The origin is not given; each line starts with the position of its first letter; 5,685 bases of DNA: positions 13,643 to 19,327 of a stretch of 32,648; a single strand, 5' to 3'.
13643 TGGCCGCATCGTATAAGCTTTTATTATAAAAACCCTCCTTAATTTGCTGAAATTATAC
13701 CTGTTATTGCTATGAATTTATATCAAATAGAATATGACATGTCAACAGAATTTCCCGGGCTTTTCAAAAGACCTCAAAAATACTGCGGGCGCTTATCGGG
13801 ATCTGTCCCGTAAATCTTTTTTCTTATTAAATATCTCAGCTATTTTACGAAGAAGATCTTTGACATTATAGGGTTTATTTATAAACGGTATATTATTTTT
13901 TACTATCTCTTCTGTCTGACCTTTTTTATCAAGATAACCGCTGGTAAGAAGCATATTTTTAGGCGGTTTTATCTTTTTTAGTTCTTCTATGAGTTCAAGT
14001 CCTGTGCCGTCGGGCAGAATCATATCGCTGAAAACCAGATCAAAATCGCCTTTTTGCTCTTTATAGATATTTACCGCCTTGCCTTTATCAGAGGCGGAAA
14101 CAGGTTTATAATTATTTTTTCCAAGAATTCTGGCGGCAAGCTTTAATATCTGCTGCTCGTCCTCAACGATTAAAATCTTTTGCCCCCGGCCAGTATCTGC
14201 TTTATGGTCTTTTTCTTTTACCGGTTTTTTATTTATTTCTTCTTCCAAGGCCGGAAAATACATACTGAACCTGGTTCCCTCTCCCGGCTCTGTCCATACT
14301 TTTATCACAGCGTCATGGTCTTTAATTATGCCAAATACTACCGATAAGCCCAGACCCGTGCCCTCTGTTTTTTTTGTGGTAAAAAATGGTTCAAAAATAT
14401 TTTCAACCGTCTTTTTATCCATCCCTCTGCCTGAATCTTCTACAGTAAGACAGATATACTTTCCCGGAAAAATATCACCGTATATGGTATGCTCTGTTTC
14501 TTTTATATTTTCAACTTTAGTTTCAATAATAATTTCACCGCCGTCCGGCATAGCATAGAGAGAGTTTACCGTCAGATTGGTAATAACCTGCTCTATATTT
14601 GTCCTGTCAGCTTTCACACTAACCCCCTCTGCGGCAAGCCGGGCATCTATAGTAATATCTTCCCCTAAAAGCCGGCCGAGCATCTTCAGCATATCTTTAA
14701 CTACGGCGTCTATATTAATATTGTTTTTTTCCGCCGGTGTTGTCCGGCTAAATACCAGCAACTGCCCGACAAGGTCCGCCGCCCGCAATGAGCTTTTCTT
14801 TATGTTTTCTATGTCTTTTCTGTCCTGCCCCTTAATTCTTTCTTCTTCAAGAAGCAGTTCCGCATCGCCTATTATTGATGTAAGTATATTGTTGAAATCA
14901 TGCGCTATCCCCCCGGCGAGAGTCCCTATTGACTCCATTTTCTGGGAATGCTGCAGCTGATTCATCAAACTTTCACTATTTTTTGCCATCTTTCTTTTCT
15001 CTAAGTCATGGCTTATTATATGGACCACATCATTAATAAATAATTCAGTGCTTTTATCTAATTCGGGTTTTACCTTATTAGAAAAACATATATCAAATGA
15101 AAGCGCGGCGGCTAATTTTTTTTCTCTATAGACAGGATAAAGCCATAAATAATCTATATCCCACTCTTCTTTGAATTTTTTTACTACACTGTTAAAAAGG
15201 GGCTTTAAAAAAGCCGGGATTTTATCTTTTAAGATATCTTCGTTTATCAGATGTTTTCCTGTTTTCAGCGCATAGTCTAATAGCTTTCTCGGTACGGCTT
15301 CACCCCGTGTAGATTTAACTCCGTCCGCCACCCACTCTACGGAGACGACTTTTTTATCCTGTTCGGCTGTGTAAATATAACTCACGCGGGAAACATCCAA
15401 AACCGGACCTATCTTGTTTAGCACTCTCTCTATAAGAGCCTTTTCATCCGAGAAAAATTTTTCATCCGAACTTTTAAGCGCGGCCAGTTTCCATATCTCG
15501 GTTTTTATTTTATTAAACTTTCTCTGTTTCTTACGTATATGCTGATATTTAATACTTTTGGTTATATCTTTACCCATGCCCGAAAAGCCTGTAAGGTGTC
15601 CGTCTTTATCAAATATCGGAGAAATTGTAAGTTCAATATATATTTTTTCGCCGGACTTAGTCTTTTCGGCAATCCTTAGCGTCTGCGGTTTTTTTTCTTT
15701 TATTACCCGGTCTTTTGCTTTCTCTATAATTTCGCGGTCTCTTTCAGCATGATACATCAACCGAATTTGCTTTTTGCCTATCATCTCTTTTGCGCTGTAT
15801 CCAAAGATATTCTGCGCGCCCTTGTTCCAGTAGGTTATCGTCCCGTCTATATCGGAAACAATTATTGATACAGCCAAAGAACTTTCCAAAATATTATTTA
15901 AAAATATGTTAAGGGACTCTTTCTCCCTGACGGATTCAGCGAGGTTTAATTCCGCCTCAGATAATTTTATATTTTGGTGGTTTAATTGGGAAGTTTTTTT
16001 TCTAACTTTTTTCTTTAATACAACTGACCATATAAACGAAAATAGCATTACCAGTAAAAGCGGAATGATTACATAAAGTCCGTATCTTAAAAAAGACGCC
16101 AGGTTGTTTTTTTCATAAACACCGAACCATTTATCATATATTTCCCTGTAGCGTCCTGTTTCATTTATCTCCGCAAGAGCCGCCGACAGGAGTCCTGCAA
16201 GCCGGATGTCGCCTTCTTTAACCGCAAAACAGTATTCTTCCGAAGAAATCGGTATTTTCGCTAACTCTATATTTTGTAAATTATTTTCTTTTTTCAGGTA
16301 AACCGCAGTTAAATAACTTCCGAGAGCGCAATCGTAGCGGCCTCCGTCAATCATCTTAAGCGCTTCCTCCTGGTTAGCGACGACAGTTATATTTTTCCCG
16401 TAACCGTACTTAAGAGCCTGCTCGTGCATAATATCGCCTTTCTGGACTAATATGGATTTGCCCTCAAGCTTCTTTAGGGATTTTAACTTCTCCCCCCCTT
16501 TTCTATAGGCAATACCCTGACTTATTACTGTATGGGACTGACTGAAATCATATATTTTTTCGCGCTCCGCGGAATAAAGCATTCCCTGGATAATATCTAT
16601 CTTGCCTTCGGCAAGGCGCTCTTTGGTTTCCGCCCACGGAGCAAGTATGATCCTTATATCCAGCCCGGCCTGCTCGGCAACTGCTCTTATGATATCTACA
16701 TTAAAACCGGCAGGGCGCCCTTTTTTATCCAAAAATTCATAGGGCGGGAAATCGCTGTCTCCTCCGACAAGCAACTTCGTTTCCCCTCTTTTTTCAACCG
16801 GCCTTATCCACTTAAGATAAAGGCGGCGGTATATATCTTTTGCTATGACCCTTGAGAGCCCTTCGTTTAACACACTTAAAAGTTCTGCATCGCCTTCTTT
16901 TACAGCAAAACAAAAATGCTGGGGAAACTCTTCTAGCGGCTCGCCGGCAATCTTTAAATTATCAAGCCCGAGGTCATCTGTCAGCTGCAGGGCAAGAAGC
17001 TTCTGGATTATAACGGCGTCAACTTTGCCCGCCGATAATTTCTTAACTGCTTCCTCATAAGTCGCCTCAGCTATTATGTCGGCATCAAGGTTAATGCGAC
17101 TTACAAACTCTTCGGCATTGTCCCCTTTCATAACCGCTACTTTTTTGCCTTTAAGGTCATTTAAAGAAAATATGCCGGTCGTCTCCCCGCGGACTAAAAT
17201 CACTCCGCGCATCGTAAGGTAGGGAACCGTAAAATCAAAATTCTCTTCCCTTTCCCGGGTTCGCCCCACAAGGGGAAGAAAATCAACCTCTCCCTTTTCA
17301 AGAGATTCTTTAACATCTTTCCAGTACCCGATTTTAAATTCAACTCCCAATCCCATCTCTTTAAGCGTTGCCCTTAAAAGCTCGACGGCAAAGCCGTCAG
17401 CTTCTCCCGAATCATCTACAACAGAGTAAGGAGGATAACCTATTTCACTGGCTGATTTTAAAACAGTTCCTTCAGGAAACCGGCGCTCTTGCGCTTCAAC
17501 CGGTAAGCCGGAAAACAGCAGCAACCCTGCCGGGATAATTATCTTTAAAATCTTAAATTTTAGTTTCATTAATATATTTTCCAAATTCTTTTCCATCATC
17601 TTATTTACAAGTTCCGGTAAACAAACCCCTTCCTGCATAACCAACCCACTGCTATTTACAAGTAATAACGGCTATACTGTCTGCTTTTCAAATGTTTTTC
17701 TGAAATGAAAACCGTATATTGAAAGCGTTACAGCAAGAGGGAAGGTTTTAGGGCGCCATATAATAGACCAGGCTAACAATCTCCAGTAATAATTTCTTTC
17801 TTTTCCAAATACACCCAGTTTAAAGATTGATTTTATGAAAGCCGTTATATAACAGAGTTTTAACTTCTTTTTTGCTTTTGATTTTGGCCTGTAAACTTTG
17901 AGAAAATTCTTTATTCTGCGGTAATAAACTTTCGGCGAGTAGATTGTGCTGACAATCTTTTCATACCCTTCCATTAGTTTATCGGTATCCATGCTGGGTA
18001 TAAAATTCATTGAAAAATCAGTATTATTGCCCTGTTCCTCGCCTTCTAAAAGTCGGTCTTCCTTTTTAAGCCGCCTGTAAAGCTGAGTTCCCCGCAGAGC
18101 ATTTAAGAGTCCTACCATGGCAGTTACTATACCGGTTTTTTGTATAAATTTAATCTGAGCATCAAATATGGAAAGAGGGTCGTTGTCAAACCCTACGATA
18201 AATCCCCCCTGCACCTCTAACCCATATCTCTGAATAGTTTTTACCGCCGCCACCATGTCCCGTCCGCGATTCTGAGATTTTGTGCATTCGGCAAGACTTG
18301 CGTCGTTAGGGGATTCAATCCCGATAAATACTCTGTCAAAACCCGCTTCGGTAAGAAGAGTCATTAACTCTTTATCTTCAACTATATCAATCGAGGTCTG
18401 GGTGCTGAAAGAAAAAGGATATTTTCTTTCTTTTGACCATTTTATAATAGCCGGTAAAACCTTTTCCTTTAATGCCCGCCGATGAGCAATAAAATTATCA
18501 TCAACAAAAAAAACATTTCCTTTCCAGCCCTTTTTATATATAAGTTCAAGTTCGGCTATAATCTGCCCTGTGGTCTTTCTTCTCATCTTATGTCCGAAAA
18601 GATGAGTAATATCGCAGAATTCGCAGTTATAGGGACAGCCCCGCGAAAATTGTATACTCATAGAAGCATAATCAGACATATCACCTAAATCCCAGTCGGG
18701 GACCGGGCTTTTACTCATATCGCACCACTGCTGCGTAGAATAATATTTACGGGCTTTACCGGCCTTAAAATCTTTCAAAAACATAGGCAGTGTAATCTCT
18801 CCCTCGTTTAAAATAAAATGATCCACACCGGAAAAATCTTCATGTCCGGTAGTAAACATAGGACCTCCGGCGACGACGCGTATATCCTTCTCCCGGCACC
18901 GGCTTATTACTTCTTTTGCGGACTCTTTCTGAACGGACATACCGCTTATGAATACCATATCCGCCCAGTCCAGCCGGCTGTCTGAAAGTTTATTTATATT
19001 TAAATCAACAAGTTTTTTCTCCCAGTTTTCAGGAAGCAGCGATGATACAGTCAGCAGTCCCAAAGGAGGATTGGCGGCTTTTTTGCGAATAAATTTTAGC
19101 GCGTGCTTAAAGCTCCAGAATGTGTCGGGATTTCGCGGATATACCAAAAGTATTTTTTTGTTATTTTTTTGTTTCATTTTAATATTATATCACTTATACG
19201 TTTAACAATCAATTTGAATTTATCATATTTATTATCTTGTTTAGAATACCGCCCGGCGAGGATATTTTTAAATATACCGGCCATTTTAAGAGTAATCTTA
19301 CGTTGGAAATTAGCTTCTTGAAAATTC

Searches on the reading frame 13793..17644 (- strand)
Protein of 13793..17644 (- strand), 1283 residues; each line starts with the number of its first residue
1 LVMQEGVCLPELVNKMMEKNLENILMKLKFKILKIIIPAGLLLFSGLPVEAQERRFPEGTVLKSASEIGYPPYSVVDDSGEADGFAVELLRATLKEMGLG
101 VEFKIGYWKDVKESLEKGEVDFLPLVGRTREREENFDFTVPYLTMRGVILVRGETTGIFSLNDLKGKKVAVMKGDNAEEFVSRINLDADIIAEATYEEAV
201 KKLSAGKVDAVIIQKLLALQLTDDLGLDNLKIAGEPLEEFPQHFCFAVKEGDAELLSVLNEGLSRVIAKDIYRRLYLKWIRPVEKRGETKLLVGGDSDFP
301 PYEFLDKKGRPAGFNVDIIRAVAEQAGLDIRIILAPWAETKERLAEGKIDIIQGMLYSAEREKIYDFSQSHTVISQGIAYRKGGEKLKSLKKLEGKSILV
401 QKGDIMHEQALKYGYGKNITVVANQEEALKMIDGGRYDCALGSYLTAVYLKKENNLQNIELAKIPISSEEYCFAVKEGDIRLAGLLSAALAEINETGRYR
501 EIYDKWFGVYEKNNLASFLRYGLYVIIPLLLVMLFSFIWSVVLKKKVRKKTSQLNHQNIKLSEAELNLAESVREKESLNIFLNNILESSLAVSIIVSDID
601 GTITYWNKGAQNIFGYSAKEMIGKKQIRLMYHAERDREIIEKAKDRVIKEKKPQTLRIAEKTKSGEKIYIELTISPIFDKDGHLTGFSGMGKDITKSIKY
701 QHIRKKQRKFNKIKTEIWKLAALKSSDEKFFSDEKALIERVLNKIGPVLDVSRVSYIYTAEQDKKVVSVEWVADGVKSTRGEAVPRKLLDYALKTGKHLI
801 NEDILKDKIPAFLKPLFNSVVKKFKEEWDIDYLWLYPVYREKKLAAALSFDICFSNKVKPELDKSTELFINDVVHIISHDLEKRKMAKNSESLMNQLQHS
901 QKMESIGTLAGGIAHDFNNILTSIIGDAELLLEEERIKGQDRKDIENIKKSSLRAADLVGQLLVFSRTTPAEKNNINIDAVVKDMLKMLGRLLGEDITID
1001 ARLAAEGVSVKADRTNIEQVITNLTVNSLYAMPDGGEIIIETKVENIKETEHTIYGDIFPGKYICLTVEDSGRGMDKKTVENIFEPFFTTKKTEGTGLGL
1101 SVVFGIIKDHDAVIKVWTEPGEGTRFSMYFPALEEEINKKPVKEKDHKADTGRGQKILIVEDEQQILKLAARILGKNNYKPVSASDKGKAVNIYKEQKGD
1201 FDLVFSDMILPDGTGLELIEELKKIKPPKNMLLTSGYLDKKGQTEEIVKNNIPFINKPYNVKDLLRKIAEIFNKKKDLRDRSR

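Call 58: search_protein_families(library=pfam, proteins=[window:13793-17644:-], max_evalue=0.00001)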
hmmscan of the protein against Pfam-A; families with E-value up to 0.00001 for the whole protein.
window:13793-17644:- (1283 aa): 8 families
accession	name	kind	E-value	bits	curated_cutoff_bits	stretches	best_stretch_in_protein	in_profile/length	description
PF00497.25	SBP_bac_3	-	7.2e-60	201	26.4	2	292-508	2-131/132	Bacterial extracellular solute-binding proteins, family 3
PF02518.31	HATPase_c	-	2.2e-20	73.6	26.4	1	1013-1132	2-109/111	Histidine kinase-, DNA gyrase B-, and HSP90-like ATPase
PF00989.32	PAS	-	2.7e-18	66.5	22.6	1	583-694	4-113/113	PAS fold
PF13426.13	PAS_9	-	1.2e-17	64.5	27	1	593-696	3-103/103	PAS domain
PF00072.30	Response_reg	-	1.2e-16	61.3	30.2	1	1157-1268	1-110/111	Response regulator receiver domain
PF08448.16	PAS_4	-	3.1e-13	50.4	23.1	1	589-696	3-107/110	PAS fold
PF00512.31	HisKA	-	7.1e-10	39.2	26.9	1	907-967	3-62/66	His Kinase A (phospho-acceptor) domain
PF08447.18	PAS_3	-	3.5e-09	37.3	25.6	1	604-689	2-87/89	PAS fold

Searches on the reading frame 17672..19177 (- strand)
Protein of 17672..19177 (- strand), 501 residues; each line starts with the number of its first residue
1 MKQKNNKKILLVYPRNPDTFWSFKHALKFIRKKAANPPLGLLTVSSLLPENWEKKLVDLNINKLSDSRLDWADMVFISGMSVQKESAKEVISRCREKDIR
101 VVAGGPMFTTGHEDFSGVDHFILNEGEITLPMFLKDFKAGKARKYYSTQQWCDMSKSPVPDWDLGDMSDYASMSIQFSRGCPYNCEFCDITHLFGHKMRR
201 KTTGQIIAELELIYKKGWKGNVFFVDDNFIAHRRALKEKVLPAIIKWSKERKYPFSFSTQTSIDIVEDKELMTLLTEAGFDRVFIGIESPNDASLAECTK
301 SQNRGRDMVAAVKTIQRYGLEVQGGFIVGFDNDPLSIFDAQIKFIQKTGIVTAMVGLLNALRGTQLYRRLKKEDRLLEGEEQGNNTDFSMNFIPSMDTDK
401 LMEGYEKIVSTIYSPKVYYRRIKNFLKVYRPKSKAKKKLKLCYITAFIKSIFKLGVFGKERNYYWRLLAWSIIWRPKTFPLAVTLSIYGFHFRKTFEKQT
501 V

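Call 58: search_protein_families(library=pfam, proteins=[window:17672-19177:-], max_evalue=0.00001)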
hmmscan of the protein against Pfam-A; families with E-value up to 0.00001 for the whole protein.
window:17672-19177:- (501 aa): 3 families
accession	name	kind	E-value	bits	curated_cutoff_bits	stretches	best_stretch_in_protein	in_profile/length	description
PF13282.11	DUF4070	-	3.3e-41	141.1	22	1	364-498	1-137/144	Domain of unknown function (DUF4070)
PF04055.27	Radical_SAM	-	2e-18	67.6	29.5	1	175-335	1-156/166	Radical SAM superfamily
PF02310.24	B12-binding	-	1.3e-09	38.3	32.1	1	37-131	13-118/121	B12 binding domain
